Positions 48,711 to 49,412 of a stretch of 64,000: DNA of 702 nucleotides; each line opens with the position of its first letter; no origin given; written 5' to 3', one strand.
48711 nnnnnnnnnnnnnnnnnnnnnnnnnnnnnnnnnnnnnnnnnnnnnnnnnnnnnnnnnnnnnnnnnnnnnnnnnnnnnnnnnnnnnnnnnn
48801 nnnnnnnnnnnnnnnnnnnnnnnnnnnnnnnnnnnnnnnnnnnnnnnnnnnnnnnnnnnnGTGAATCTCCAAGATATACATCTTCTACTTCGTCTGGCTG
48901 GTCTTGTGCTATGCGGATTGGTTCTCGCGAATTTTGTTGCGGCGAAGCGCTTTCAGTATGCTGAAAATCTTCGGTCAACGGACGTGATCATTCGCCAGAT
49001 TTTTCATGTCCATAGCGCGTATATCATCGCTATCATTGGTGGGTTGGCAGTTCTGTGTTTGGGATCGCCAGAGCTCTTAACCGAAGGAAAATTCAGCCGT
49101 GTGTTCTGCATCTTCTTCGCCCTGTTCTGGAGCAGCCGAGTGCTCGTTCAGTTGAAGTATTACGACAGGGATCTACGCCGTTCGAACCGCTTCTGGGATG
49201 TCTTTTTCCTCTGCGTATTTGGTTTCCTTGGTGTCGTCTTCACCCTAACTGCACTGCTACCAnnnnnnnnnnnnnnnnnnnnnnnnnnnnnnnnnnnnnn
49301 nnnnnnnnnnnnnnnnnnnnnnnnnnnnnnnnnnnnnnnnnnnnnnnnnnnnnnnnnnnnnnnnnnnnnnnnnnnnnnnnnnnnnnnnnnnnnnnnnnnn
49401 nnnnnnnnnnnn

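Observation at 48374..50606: Uncharacterised four-gene membrane system: DCC1 oxidoreductase, tandem paralogous 4-TM proteins and an MBOAT acyltransferase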

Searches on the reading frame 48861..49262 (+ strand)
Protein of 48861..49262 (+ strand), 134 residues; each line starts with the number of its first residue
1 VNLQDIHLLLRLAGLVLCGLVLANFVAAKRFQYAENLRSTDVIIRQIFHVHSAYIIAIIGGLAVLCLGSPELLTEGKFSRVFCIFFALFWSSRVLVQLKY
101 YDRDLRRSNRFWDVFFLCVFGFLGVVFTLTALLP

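Call 3: search_protein_families(library=pfam, proteins=[window:48861-49262:+], max_evalue=1)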
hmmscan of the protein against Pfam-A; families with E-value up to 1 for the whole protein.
window:48861-49262:+ (134 aa): 1 family
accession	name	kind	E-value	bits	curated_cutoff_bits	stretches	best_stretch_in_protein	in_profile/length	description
PF03125.24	Sre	-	0.0006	19.5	22.9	1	24-88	233-294/365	Sre G protein-coupled chemoreceptor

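Call 4: search_protein_families(library=ncbifam, proteins=[window:48861-49262:+], max_evalue=1)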
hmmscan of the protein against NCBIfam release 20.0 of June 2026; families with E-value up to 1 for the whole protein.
window:48861-49262:+ (134 aa): 1 family
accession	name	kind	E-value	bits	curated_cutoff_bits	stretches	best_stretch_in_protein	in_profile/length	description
NF041807.1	daptide_Mpa3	equivalog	0.097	12.5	40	1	51-64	23-36/39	MpaA3 family daptide-type RiPP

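Call 14: find_homologous_proteins(query=A2, max_evalue=0.01)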
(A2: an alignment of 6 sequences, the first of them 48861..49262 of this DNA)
Query A2 (6 sequences) (134 aa, profile of the alignment): 428 proteins with E <= 0.01 among 7302 candidates; the best 120 are listed.
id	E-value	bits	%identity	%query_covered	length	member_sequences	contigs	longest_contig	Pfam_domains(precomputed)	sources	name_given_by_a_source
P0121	5.9e-56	206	61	99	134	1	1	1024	-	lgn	-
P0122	1.9e-55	205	55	99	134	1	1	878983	-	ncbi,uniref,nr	ncbi:hypothetical protein OKA05_06560 [Luteolibacter arcticus]|uniref:MAPEG family protein n=1 Tax=L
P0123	1.9e-55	205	61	99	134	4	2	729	-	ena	-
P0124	2.2e-55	204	62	98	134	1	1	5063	-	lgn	-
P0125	3.1e-55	204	59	99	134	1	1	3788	-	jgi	jgi:hypothetical protein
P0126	6.0e-55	203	61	98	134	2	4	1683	-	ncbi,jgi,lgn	jgi:hypothetical protein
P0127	8.8e-55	203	59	99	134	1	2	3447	-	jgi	jgi:hypothetical protein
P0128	1.4e-54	202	62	98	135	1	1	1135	-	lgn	-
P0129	1.4e-54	202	32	71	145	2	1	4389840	-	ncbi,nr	ncbi:hypothetical protein HZ994_12605 [Akkermansiaceae bacterium]|nr:hypothetical protein HZ994_1260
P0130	1.4e-54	202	58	99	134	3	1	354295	-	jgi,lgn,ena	jgi:hypothetical protein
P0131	2.1e-54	201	58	99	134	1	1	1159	-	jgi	jgi:hypothetical protein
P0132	2.1e-54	201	100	100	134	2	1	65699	-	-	-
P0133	3.1e-54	201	65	98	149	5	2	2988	-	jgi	jgi:hypothetical protein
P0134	4.3e-54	200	64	98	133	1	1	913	-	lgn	-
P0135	4.5e-54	200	59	99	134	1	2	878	-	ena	-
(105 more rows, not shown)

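Call 20: search_solved_structures(query=A2, max_evalue=10)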
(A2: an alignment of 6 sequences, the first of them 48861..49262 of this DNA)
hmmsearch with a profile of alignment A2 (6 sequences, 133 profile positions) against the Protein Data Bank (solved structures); distinct sequences matched with E-value up to 10: 0.

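Call 31: predict_structure(alignment_id=A4)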
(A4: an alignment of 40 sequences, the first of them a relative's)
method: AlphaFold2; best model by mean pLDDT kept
length: 144 residues; sequences in the alignment: 40
mean_pLDDT: 90.4   pTM: 0.81
mean pLDDT of the five models: 90.4, 89.5, 89.4, 87.8, 87.3
residues with pLDDT >= 90: 97; 70-90: 39; 50-70: 8; < 50: 0
segments of 3 or more residues with pLDDT < 50: none
pLDDT, mean of each block of 10 residues (from residue 1): 94 96 85 87 92 95 97 96 98 88 72 86 96 94 64
secondary structure, 60 per line:
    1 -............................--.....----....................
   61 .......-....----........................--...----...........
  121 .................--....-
elements in order: H2-29 H32-36 H41-67 H69-72 H77-100 H110-137 H140-143

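Call 35: fold_search(model_id=the predicted structure, library=pdb)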
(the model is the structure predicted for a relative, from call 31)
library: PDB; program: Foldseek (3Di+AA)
matches with E <= 10: 91; with E <= 0.001: 0
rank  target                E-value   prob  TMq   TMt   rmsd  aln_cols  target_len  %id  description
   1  9k49_B                5.3e-01  0.13  0.19  0.14  25.2       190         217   10  Cryo-EM structure of inner membrane TolQRA complex in CYMAL-6-Neopentyl Glycol detergent micelles (released 2025-07-09)
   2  8k7t_B                5.9e-01  0.90  0.54  0.50   6.4       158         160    8  Mouse Fc epsilon RI in complex with mIgE Fc (released 2024-07-17)
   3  8y81_B                6.2e-01  0.84  0.52  0.48   7.0       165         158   10  Structure of the ige-fc bound to its high affinity receptor fc(epsilon)ri (released 2024-07-10)
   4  9ddn_B                9.5e-01  0.08  0.20  0.14  25.8       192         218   14  E. coli TolAQR conformation II (released 2025-07-09)
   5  7y48                  1.2e+00  0.08  0.20  0.07  23.6       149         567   17  Cryo-EM Structure of biliverdin-bound mitochondrial ABC transporter ABCB10 from Biortus (released 2023-05-24)
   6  9k49_D                1.2e+00  0.07  0.18  0.14  25.0       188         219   12  Cryo-EM structure of inner membrane TolQRA complex in CYMAL-6-Neopentyl Glycol detergent micelles (released 2025-07-09)
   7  9ddm_B                1.3e+00  0.08  0.20  0.14  24.4       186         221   12  E. coli TolAQR conformation I (released 2025-07-09)
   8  9ddm_E                1.3e+00  0.08  0.19  0.13  25.6       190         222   11  E. coli TolAQR conformation I (released 2025-07-09)
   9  7m93_D                1.5e+00  0.41  0.40  0.37   6.7       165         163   12  Bovine sigma-2 receptor bound to PB28 (released 2021-12-15)
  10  9ddn_E                1.5e+00  0.11  0.25  0.18  24.2       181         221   12  E. coli TolAQR conformation II (released 2025-07-09)
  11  9vj4_B                2.2e+00  0.18  0.35  0.32   8.2       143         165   14  Structure of a membrane-bound inositol phosphorylceramide synthase and ceramide complex (released 2026-03-11)
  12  9kq0_C                2.3e+00  0.06  0.19  0.13  25.2       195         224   12  Structure of TolQRA complex at pH 8.0 from E.coli (released 2026-03-04)
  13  7mfi_C                2.5e+00  0.28  0.45  0.42   7.5       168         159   15  Bovine sigma-2 receptor bound to cholesterol (released 2021-12-15)
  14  8whn                  2.5e+00  0.20  0.34  0.34  12.5       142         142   10  Crystal Structure of the cytoplasmic domain of OST1 (Ribophorin I) from Candidatus Prometheoarchaeum syntrophicum strain (released 2024-09-25)
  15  9ddn_C                2.6e+00  0.06  0.20  0.16  24.7       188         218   11  E. coli TolAQR conformation II (released 2025-07-09)
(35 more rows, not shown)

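Call 37: search_protein_representatives(alignment_id=A4)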
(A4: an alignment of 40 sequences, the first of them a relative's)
Query: 40 sequences, 133 profile positions. Proteins with E-value up to 0.001 (for the whole library): 941; up to 1e-10: 357; up to 1e-30: 3. The best 150 are listed.
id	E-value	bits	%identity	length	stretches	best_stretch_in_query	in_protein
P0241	1.3e-48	181.1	-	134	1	4-132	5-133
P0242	5.3e-48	179.0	-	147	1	1-132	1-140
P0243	8.2e-31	123.4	-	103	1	1-79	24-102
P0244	1.4e-30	122.7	-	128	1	1-100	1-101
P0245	5.2e-30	120.8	-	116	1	1-82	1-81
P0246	2.5e-29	118.6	-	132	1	9-131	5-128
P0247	3.2e-29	118.3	-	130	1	1-132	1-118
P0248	1.7e-27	112.7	-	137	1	4-125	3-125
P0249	1.1e-26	110.0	-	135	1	2-130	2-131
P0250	1.4e-26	109.8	-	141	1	4-127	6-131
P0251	1.6e-26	109.5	-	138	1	5-132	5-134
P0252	3.1e-26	108.6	-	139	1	1-126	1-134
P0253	1.3e-25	106.6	-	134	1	8-126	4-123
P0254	1.9e-25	106.1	-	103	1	1-67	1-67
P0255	2.0e-25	106.0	-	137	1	6-131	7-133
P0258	1.3e-24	103.4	-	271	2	11-130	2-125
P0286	7.0e-21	91.3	-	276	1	6-129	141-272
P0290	8.8e-21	90.9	-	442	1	4-124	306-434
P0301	5.9e-20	88.3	-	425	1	11-130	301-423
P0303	1.0e-19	87.5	-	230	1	4-112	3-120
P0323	8.5e-19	84.5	-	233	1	10-119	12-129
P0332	1.4e-18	83.8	-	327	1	9-130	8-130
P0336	2.0e-18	83.3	-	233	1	4-108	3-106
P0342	3.5e-18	82.5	-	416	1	3-127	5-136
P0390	3.8e-16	75.9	-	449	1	9-125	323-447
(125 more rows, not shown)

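Call 38: search_protein_families(library=pfam, proteins=[P0258, P0286, P0290, P0301, P0342, P0390, P0332, P0303, P0323, P0336], max_evalue=0.01)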
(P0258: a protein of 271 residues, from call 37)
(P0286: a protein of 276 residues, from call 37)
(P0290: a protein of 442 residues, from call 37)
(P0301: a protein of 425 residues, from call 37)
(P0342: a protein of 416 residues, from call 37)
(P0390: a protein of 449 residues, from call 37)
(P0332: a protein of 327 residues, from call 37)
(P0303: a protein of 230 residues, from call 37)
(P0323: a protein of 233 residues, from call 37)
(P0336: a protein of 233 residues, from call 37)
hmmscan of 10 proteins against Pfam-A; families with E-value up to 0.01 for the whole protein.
P0258 (271 aa): 0 families

P0286 (276 aa): 0 families

P0290 (442 aa): 2 families
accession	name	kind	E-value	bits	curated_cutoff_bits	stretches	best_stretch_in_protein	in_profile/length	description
PF13813.11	MBOAT_2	-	2.9e-09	37.5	25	1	158-220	3-70/85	Membrane bound O-acyl transferase family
PF03062.24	MBOAT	-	7.3e-09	35.8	27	1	121-217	171-277/337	MBOAT, membrane-bound O-acyltransferase family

P0301 (425 aa): 1 family
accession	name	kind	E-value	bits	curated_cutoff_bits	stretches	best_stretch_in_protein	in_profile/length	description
PF13813.11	MBOAT_2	-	8.4e-08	32.8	25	1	147-211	2-70/85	Membrane bound O-acyl transferase family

P0342 (416 aa): 1 family
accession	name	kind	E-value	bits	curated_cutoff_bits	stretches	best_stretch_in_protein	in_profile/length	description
PF13813.11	MBOAT_2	-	6.7e-10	39.6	25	1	273-345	3-72/85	Membrane bound O-acyl transferase family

P0390 (449 aa): 1 family
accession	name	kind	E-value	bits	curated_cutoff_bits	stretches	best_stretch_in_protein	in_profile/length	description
PF13813.11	MBOAT_2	-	9.4e-09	35.9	25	1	172-236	2-71/85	Membrane bound O-acyl transferase family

P0332 (327 aa): 0 families

P0303 (230 aa): 0 families

P0323 (233 aa): 0 families

P0336 (233 aa): 0 families

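Call 42: find_homologous_proteins(query=A6, max_evalue=0.001)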
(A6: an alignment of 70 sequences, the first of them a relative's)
Query A6 (70 sequences) (132 aa, profile of the alignment): 219 proteins with E <= 0.001 among 7134 candidates; the best 120 are listed.
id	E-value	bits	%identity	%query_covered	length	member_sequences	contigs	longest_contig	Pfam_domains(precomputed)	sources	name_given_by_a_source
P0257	5.9e-47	177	57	94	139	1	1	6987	-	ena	-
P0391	4.5e-46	174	58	98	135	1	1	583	-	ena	-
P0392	8.5e-46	173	60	99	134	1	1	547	-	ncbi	-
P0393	1.1e-45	173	52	92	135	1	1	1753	-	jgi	jgi:hypothetical protein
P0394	1.2e-45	173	60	99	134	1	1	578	-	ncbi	-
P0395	1.5e-45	173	53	98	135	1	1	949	-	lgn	-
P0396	1.6e-45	172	50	91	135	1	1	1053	-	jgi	-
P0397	2.0e-45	172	53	98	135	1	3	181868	-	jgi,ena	jgi:hypothetical protein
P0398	2.0e-45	172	53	98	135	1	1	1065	-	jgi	jgi:hypothetical protein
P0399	2.4e-45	172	53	98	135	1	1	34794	-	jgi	jgi:hypothetical protein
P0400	2.5e-45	172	53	98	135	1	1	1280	-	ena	-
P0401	2.9e-45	172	53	98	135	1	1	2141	-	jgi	jgi:hypothetical protein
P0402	4.4e-45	171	59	98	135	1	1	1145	-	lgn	-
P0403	4.6e-45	171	59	98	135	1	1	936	-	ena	-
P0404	4.6e-45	171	57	98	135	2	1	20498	-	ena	-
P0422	4.0e-44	168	50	99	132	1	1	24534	-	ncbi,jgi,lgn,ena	-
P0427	7.3e-44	167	57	98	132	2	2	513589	-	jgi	jgi:hypothetical protein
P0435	9.3e-44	167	55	98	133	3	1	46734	-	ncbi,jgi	jgi:hypothetical protein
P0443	3.3e-43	165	32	89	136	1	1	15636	-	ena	-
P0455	1.0e-42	163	56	97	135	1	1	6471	-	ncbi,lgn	-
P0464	3.0e-42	162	53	98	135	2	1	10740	-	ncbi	-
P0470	6.7e-42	161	54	98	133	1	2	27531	-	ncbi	-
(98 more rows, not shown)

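Call 43: find_encoding_contigs(protein=P0427, flank=6000, max_places=2)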
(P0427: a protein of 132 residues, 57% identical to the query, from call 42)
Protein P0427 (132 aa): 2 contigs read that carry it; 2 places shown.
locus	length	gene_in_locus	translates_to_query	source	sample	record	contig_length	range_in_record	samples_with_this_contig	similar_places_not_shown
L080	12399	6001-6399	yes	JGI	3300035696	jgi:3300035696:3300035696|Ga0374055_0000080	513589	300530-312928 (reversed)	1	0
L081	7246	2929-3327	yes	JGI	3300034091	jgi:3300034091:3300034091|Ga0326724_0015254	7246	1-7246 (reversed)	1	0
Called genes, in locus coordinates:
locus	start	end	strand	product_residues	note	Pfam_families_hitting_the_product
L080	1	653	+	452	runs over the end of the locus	PF13187:Fer4_9 (faint), PF00037:Fer4 (weak), PF12797:Fer4_2 (weak), PF13237:Fer4_10 (faint), PF12838:Fer4_7, PF13183:Fer4_8, PF13534:Fer4_17, PF02754:CCG, +2 more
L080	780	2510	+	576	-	PF00501:AMP-binding, PF13193:AMP-binding_C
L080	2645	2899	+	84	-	-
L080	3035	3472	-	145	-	-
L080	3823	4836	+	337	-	PF00892:EamA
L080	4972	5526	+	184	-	PF12802:MarR_2, PF01047:MarR (weak)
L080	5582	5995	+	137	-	PF04134:DCC1-like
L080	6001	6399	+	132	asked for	-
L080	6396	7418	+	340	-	PF14158:YndJ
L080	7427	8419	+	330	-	PF01073:3Beta_HSD (faint), PF01370:Epimerase, PF05368:NmrA, PF13460:NAD_binding_10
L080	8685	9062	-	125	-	-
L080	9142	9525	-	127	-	-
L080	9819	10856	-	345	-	PF02517:Rce1-like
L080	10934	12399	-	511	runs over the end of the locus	PF00675:Peptidase_M16, PF05193:Peptidase_M16_C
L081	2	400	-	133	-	?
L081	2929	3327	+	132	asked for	-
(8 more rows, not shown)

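Call 44: find_encoding_contigs(protein=P0435, flank=6000, max_places=2)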
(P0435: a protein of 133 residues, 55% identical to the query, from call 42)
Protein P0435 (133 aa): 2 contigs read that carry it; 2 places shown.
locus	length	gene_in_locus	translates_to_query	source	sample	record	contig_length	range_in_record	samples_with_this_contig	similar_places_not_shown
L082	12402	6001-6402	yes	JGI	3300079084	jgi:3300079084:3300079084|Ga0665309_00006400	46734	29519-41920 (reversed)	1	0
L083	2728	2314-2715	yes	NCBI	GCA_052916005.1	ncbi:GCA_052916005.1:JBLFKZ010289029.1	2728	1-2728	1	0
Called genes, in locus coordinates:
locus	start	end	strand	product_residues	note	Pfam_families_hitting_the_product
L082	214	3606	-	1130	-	PF13620:CarboxypepD_reg, PF13715:CarbopepD_reg_2 (faint), PF25183:OMP_b-brl_4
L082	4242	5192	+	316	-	PF00892:EamA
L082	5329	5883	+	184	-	PF12802:MarR_2, PF01022:HTH_5 (weak), PF01047:MarR (weak)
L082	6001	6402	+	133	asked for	-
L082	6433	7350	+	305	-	PF01073:3Beta_HSD (faint), PF01370:Epimerase, PF05368:NmrA, PF13460:NAD_binding_10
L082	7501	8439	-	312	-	PF01738:DLH (faint), PF20434:BD-FAE, PF07859:Abhydrolase_3, PF00326:Peptidase_S9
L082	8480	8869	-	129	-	-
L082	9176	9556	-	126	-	-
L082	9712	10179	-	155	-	-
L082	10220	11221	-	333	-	PF02517:Rce1-like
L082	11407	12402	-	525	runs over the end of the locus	PF00675:Peptidase_M16, PF05193:Peptidase_M16_C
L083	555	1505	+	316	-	PF00892:EamA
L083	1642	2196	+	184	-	PF12802:MarR_2, PF01022:HTH_5 (weak), PF01047:MarR (weak)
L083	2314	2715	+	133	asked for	-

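Call 45: find_encoding_contigs(protein=P0443, flank=6000, max_places=2)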
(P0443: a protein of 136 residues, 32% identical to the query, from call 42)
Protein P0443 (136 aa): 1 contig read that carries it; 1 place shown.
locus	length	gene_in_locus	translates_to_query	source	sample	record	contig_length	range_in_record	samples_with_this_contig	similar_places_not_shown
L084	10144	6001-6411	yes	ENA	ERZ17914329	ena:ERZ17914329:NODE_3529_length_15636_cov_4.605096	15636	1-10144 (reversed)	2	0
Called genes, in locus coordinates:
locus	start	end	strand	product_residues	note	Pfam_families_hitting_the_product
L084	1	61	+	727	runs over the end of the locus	PF07715:Plug, PF00593:TonB_dep_Rec_b-barrel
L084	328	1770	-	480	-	PF01637:ATPase_2 (weak)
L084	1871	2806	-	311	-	PF00781:DAGK_cat, PF19279:YegS_C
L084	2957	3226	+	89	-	-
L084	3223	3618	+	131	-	PF01850:PIN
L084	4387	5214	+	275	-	-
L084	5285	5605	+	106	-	-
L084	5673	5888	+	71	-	-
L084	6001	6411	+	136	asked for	-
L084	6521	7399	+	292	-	PF13813:MBOAT_2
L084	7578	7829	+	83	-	PF07704:PSK_trans_fac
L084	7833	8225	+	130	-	PF01850:PIN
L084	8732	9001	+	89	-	-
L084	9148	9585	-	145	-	PF00694:Aconitase_C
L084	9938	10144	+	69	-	?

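Call 46: find_encoding_contigs(protein=P0422, flank=6000, max_places=2)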
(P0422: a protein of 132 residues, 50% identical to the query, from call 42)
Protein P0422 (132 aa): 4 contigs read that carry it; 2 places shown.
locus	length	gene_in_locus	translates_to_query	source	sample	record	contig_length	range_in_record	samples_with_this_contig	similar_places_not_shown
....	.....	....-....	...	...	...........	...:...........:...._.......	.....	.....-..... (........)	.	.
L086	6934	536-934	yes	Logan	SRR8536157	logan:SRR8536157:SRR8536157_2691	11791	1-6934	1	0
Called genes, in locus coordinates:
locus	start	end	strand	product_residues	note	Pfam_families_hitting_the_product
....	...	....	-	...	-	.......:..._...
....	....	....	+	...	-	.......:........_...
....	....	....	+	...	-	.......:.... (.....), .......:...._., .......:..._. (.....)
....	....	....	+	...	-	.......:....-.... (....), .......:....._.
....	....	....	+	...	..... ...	-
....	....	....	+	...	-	-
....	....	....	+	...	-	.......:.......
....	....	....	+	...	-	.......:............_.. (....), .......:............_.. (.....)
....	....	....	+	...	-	-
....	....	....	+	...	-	-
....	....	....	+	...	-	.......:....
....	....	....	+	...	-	-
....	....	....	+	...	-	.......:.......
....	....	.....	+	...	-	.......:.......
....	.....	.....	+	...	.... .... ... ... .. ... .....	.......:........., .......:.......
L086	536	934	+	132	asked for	-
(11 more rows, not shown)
